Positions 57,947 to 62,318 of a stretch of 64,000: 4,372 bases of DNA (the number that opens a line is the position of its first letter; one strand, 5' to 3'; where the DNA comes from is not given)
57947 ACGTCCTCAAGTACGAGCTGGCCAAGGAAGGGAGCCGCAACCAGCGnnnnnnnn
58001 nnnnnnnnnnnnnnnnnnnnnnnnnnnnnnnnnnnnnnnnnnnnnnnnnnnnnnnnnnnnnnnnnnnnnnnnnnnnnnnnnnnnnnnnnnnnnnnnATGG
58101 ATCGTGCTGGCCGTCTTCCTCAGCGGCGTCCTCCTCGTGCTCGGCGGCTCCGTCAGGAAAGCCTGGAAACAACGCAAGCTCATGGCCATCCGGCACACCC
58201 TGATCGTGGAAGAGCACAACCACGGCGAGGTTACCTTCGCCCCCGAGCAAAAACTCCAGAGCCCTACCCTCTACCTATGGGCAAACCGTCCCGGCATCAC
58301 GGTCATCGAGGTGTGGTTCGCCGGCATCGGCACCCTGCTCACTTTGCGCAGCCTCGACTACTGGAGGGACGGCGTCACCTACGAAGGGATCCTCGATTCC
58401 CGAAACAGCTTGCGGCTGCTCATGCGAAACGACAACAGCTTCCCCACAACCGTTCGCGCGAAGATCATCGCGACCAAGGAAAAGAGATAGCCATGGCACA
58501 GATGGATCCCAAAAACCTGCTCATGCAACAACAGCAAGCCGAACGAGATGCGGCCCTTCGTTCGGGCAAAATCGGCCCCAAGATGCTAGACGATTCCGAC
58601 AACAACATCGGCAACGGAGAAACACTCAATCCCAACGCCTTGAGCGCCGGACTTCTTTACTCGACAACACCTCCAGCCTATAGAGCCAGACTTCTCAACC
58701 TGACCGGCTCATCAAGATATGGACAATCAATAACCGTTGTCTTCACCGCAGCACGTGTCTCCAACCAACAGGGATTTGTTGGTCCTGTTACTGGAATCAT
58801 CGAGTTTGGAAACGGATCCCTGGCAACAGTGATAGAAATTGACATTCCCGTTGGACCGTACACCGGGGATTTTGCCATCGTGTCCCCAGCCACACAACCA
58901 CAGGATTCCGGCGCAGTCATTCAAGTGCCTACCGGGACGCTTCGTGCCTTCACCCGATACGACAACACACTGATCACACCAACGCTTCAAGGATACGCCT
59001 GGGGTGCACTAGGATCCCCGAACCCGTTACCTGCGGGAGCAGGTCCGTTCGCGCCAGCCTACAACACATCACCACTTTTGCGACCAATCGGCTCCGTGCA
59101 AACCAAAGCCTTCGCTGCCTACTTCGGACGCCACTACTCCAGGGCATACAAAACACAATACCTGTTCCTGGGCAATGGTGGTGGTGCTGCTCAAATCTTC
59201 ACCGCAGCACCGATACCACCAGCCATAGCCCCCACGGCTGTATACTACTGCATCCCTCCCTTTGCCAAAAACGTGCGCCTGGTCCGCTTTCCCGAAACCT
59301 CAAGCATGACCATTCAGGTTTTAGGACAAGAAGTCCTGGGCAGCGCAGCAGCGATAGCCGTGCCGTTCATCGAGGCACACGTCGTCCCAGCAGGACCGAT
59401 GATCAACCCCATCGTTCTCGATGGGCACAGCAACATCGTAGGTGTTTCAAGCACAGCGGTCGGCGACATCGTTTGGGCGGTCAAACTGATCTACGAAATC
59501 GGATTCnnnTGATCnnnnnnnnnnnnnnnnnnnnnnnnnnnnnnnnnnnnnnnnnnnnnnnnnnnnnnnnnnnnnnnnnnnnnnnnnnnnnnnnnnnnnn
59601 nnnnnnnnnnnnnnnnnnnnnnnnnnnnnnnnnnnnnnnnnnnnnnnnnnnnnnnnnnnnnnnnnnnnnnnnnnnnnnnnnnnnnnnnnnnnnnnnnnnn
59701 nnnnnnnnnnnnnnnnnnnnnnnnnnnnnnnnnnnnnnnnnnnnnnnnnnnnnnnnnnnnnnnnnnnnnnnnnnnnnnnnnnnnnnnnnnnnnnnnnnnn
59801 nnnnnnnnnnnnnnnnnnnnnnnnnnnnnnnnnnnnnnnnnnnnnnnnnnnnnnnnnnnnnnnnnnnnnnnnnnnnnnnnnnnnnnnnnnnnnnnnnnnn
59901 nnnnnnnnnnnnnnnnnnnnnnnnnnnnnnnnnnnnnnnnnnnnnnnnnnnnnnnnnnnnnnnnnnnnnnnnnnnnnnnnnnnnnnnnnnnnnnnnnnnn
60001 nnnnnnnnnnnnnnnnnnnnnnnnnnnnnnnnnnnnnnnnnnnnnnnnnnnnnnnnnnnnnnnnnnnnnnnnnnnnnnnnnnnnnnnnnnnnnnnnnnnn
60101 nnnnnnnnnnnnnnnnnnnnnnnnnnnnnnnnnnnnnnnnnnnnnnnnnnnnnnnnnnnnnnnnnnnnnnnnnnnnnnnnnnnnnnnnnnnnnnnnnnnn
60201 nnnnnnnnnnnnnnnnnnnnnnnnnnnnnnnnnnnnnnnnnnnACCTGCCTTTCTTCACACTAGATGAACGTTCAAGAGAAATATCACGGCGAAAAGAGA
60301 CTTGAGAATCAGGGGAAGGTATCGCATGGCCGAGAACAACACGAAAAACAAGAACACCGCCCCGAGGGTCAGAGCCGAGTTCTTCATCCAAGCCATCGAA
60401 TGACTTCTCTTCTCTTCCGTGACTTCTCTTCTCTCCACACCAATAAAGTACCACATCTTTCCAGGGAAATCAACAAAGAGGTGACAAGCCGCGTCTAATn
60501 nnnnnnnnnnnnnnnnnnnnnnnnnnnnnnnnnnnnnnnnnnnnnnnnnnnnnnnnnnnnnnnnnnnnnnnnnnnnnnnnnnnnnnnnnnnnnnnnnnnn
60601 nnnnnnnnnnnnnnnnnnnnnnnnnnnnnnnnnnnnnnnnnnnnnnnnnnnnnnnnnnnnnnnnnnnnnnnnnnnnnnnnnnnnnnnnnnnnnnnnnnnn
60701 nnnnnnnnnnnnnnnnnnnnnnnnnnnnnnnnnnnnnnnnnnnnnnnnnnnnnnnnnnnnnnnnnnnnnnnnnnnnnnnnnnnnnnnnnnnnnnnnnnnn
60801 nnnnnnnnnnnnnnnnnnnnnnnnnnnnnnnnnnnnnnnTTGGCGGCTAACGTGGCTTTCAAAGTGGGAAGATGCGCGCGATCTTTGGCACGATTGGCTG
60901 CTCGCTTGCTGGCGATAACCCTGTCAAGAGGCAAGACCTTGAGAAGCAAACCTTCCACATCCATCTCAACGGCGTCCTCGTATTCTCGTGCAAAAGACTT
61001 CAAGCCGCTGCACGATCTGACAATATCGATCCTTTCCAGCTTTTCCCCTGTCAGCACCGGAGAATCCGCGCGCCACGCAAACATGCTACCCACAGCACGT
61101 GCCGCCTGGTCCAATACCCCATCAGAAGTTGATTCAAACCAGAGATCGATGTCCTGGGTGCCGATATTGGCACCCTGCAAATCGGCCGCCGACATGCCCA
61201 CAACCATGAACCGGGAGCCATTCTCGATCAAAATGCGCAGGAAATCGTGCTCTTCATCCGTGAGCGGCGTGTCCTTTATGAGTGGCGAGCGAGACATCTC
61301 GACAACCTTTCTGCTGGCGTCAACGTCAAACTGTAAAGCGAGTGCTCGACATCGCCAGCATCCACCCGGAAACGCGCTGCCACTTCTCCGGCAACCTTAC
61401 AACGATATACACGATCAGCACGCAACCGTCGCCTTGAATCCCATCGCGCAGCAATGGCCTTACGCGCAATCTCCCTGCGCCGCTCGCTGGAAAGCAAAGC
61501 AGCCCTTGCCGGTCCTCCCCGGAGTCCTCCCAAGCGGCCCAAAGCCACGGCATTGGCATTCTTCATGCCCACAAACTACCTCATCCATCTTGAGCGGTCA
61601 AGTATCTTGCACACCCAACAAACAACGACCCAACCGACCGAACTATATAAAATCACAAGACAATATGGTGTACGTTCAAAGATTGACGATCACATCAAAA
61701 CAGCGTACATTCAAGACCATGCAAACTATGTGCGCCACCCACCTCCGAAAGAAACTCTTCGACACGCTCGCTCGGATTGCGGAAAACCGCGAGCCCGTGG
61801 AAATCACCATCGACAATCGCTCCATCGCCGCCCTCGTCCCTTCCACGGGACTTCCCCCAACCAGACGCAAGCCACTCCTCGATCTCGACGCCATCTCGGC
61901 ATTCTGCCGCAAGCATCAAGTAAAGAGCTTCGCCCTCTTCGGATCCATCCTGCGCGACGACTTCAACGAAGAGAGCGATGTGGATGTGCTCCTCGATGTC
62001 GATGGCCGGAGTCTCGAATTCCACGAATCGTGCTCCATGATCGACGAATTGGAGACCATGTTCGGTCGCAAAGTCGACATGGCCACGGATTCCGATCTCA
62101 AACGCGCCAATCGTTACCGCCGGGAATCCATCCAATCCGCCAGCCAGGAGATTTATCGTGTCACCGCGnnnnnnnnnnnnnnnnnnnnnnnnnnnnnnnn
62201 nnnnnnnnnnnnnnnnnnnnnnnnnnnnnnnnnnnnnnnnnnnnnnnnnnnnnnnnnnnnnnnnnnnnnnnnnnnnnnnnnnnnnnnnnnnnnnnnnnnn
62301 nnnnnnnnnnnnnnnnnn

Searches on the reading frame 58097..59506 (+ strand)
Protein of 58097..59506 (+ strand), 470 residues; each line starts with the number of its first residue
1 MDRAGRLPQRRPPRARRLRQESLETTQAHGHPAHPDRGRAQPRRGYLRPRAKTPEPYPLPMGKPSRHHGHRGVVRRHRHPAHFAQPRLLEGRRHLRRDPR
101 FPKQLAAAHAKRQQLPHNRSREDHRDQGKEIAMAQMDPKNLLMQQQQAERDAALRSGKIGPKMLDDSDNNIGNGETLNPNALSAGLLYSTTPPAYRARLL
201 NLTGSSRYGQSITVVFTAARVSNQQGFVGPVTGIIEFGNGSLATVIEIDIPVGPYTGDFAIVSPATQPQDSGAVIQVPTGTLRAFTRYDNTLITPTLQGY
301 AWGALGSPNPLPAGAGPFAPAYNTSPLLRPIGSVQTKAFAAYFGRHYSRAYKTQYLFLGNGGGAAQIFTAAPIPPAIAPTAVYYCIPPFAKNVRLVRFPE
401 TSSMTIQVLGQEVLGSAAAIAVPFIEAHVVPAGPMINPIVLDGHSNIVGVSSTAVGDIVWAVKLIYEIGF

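Call 8: search_protein_families(library=phrogs, proteins=[window:58097-59506:+], max_evalue=0.001)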
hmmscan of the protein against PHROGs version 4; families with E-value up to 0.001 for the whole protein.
window:58097-59506:+ (470 aa): 0 families

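Call 9: search_protein_families(library=pfam, proteins=[window:58097-59506:+], max_evalue=0.001)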
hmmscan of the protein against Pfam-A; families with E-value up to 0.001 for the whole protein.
window:58097-59506:+ (470 aa): 0 families

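Call 38: find_encoding_contigs(protein=window:58097-59506:+, flank=10000, max_places=2)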
Protein window:58097-59506:+ (470 aa): no gene with exactly this product is on record in the collection.

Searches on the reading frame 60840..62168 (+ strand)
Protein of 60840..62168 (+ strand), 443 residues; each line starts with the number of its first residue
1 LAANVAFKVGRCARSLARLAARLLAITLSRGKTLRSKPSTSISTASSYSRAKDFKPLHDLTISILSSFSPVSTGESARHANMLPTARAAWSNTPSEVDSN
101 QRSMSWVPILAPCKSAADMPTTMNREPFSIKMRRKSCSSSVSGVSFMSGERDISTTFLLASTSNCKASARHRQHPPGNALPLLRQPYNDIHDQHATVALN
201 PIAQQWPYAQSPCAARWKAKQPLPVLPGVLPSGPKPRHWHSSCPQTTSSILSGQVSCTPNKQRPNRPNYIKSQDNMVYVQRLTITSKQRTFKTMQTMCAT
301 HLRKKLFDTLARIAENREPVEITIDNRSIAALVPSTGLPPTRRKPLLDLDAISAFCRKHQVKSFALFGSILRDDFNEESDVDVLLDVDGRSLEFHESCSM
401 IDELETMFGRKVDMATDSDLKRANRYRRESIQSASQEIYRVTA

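Call 8: search_protein_families(library=phrogs, proteins=[window:60840-62168:+], max_evalue=0.001)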
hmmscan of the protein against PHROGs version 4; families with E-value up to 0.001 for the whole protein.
window:60840-62168:+ (443 aa): 0 families

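Call 9: search_protein_families(library=pfam, proteins=[window:60840-62168:+], max_evalue=0.001)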
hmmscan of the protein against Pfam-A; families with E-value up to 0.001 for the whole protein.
window:60840-62168:+ (443 aa): 2 families
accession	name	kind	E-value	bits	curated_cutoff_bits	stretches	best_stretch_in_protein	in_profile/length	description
PF01909.29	NTP_transf_2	-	9.8e-11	42.3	21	1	353-432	6-87/93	Nucleotidyltransferase domain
PF18765.7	Polbeta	-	6.8e-08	33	26.9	1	352-436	3-85/93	Polymerase beta, Nucleotidyltransferase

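Call 36: find_encoding_contigs(protein=window:60840-62168:+, flank=10000, max_places=2)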
Protein window:60840-62168:+ (443 aa): no gene with exactly this product is on record in the collection.
